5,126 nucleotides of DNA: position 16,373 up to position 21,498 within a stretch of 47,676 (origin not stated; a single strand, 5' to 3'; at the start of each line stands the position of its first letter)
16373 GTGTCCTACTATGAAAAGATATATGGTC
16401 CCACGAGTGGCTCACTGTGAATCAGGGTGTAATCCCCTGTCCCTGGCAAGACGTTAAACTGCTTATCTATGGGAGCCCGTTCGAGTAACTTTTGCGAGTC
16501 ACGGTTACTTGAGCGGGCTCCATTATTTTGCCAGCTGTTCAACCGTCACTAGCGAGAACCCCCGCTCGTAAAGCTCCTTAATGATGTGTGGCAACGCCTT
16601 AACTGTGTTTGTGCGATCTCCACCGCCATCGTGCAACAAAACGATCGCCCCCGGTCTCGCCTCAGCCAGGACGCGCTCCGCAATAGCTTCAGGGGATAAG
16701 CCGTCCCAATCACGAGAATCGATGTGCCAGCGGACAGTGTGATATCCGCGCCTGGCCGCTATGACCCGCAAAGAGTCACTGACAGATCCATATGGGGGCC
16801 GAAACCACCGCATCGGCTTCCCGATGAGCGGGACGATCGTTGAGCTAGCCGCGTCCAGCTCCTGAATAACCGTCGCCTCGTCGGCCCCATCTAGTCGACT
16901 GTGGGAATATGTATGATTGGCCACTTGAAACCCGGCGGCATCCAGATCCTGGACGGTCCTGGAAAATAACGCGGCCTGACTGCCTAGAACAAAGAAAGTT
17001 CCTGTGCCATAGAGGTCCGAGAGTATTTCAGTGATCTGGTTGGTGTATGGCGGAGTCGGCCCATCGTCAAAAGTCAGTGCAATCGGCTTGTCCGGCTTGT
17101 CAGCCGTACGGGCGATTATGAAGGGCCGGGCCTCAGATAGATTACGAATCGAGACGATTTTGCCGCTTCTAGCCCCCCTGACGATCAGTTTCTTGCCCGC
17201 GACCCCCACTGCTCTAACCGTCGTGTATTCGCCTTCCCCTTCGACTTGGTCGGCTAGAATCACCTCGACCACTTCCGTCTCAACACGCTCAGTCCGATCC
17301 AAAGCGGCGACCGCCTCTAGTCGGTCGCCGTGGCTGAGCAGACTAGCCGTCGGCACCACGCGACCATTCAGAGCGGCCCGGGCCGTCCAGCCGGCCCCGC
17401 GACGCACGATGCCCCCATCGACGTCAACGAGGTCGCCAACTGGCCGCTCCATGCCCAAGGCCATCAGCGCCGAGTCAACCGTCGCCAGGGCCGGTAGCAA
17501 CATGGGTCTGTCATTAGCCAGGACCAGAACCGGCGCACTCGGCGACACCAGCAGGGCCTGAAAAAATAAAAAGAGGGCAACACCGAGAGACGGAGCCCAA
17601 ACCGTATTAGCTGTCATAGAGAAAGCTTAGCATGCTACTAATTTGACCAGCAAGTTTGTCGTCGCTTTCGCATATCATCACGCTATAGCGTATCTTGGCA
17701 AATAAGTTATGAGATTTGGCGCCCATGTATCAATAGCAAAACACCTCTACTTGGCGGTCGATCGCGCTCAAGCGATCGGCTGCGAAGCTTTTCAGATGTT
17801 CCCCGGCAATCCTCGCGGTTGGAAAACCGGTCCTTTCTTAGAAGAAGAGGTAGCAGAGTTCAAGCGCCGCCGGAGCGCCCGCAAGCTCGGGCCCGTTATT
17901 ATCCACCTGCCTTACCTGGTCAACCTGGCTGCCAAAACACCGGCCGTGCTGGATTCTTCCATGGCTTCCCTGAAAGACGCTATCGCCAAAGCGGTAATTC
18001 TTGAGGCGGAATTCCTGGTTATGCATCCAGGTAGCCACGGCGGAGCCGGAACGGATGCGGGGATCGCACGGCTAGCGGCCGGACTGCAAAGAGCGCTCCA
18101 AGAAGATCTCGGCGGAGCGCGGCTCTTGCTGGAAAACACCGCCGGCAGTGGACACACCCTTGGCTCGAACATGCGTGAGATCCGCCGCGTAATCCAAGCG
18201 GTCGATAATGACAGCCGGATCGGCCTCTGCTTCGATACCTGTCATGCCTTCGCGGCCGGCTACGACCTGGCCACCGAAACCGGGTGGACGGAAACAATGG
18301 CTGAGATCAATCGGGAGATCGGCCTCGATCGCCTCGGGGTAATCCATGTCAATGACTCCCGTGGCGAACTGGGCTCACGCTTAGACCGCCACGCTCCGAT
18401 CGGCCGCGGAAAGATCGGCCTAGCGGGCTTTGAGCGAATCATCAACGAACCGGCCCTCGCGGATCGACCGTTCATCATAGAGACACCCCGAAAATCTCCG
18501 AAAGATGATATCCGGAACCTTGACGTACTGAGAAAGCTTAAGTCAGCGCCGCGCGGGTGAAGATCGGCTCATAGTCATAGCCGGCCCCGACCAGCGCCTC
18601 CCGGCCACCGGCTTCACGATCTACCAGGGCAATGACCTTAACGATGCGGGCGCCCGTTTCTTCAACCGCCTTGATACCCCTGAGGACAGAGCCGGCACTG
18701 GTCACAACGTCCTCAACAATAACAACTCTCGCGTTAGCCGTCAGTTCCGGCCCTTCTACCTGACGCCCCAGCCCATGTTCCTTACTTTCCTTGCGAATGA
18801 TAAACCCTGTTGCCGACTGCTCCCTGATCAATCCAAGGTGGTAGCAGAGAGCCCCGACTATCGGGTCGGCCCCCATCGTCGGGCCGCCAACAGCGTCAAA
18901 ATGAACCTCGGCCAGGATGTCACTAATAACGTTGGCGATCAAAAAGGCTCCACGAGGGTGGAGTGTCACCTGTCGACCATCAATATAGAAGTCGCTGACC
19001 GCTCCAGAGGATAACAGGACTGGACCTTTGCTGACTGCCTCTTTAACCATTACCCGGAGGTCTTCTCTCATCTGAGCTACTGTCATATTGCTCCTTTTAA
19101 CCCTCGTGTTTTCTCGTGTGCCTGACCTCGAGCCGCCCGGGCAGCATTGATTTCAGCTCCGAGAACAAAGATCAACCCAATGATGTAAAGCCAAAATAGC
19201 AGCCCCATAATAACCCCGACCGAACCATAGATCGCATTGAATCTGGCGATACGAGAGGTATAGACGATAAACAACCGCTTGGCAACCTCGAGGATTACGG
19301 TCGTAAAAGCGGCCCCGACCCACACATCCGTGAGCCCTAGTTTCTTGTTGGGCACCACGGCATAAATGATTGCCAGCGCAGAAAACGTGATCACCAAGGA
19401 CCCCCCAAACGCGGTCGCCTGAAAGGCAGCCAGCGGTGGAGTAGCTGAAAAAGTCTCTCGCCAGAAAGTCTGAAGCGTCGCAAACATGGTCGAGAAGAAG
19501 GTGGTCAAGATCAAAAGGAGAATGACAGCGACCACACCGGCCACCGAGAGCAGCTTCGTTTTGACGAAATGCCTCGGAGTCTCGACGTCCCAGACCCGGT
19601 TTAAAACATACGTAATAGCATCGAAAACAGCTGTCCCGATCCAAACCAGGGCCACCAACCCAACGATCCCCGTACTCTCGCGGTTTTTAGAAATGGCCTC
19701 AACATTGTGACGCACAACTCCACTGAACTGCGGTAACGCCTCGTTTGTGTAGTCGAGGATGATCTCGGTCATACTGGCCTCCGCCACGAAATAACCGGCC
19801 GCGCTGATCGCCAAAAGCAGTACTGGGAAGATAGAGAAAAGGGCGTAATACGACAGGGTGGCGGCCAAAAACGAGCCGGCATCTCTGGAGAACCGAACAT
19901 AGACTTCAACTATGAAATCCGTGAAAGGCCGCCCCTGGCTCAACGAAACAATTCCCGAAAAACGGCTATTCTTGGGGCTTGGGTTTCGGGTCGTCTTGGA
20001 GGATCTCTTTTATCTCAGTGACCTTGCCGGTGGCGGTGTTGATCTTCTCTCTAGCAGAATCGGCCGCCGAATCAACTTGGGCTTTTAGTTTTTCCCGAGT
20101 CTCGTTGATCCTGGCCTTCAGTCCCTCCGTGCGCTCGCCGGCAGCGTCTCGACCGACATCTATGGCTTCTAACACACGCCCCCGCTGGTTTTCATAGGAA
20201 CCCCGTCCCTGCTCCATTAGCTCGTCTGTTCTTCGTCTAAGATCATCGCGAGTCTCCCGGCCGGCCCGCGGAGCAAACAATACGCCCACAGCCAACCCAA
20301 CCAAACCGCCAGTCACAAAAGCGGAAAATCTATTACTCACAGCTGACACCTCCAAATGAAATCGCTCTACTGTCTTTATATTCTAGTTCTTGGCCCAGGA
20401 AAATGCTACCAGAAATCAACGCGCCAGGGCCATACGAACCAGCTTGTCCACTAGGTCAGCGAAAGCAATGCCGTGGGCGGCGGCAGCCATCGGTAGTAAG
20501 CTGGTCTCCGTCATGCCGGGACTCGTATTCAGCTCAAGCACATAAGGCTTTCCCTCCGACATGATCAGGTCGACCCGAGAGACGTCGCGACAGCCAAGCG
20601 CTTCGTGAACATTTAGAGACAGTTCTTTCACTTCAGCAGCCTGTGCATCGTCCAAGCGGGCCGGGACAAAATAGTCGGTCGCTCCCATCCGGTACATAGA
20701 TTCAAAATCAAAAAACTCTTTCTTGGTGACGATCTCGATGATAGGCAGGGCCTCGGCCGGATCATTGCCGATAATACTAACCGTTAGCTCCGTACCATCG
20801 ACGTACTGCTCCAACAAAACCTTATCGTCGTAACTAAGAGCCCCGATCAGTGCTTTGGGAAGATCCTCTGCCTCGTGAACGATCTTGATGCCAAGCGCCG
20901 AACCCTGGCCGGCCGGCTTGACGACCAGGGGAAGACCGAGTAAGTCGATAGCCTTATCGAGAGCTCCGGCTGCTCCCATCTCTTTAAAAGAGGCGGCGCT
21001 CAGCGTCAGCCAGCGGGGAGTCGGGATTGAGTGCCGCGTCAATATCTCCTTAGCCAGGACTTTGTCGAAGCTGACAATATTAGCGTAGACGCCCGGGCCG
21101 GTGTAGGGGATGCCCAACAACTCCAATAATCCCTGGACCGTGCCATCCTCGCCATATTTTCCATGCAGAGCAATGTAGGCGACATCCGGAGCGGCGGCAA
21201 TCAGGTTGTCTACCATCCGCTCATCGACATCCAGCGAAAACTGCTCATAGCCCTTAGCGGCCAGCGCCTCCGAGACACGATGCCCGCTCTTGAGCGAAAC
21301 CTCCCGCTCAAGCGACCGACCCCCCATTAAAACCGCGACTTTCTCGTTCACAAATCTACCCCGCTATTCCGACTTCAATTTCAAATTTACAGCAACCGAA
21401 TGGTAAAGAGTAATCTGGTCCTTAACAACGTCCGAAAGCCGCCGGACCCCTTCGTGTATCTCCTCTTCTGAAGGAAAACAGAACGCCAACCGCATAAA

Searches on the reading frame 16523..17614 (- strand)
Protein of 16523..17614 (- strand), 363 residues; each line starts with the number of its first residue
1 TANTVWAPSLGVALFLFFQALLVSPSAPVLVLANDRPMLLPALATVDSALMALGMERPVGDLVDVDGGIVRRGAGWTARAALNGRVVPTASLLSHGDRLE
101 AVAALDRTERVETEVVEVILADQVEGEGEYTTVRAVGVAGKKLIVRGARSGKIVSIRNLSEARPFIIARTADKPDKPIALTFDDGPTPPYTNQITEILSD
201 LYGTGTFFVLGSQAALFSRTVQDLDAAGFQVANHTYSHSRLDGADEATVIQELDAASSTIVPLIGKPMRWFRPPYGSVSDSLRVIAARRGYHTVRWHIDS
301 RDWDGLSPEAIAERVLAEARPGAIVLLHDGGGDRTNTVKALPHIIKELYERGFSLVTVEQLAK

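Call 26: search_protein_families(library=pfam, proteins=[window:16523-17614:-], max_evalue=0.0001)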
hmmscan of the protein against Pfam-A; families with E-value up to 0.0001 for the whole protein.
window:16523-17614:- (363 aa): 1 family
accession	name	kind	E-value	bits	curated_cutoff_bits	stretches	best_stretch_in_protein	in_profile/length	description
PF01522.26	Polysacc_deac_1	-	2.5e-28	99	23.1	1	172-293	3-123/124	Polysaccharide deacetylase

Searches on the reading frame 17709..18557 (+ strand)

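Call 26: search_protein_families(library=pfam, proteins=[window:17709-18557:+], max_evalue=0.0001)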
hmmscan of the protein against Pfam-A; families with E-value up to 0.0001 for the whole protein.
window:17709-18557:+ (283 aa): 1 family
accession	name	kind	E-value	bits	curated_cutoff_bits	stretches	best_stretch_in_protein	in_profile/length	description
PF01261.30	AP_endonuc_2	-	8.1e-51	173.5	31.1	1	17-276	1-248/249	Xylose isomerase-like TIM barrel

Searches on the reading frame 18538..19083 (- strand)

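Call 26: search_protein_families(library=pfam, proteins=[window:18538-19083:-], max_evalue=0.0001)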
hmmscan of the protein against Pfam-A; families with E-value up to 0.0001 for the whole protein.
window:18538-19083:- (181 aa): 1 family
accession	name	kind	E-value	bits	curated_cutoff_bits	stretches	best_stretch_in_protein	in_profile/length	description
PF00156.33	Pribosyltran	-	3.3e-13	49.7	26.3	1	42-160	8-130/158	Phosphoribosyl transferase domain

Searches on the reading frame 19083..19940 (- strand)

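Call 26: search_protein_families(library=pfam, proteins=[window:19083-19940:-], max_evalue=0.0001)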
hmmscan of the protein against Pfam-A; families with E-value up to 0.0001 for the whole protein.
window:19083-19940:- (285 aa): 1 family
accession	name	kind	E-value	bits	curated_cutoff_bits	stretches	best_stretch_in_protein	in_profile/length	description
PF03631.20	Virul_fac_BrkB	-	1.6e-56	192.2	33.7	1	19-270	2-257/259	Virulence factor BrkB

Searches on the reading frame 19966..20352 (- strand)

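Call 25: search_protein_families(library=pfam, proteins=[window:19966-20352:-], max_evalue=0.0001)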
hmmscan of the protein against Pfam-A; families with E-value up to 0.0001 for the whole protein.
window:19966-20352:- (128 aa): 2 families
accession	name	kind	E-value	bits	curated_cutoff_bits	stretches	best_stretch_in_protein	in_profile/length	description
PF12732.12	YtxH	-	4.5e-17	62.7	37.5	1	10-61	2-49/71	YtxH-like protein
PF01442.23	Apolipoprotein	-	1.1e-05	25.7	90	1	32-111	80-159/190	Apolipoprotein A1/A4/E domain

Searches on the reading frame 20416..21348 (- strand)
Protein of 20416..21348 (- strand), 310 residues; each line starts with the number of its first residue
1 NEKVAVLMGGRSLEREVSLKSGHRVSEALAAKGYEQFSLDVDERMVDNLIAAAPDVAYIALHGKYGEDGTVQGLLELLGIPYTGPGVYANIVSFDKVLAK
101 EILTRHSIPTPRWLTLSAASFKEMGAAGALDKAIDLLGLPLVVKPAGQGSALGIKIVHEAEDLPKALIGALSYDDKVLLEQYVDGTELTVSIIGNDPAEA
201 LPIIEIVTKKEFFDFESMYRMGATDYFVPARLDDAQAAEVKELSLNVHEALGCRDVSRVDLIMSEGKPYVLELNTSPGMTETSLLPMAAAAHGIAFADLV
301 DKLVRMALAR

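Call 25: search_protein_families(library=pfam, proteins=[window:20416-21348:-], max_evalue=0.0001)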
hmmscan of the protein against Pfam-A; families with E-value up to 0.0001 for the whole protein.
window:20416-21348:- (310 aa): 8 families
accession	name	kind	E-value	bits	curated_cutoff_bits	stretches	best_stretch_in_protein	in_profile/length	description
PF07478.18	Dala_Dala_lig_C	-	1.8e-55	188.1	24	1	103-304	2-203/204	D-ala D-ala ligase C-terminus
PF01820.27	Dala_Dala_lig_N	-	4.5e-22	79.3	34.6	2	52-85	88-121/121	D-ala D-ala ligase N-terminus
PF02655.19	ATP-grasp_3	-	1.3e-09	38.7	23.2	1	95-275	3-155/160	ATP-grasp domain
PF13535.11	ATP-grasp_4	-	2.9e-07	30.7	27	1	138-275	2-150/160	ATP-grasp domain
PF02222.28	ATP-grasp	-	2.1e-06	28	27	1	103-273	3-159/179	ATP-grasp domain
PF08443.16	RimK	-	2.8e-06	27.5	21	1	95-282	3-172/188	RimK-like ATP-grasp domain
PF02786.22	CPSase_L_D2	-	4.9e-06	26.7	19.8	1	132-275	32-178/211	Carbamoyl-phosphate synthase L chain, ATP binding domain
PF01071.24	GARS_A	-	4.1e-05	23.9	27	0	95-193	2-99/194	Phosphoribosylglycinamide synthetase, ATP-grasp (A) domain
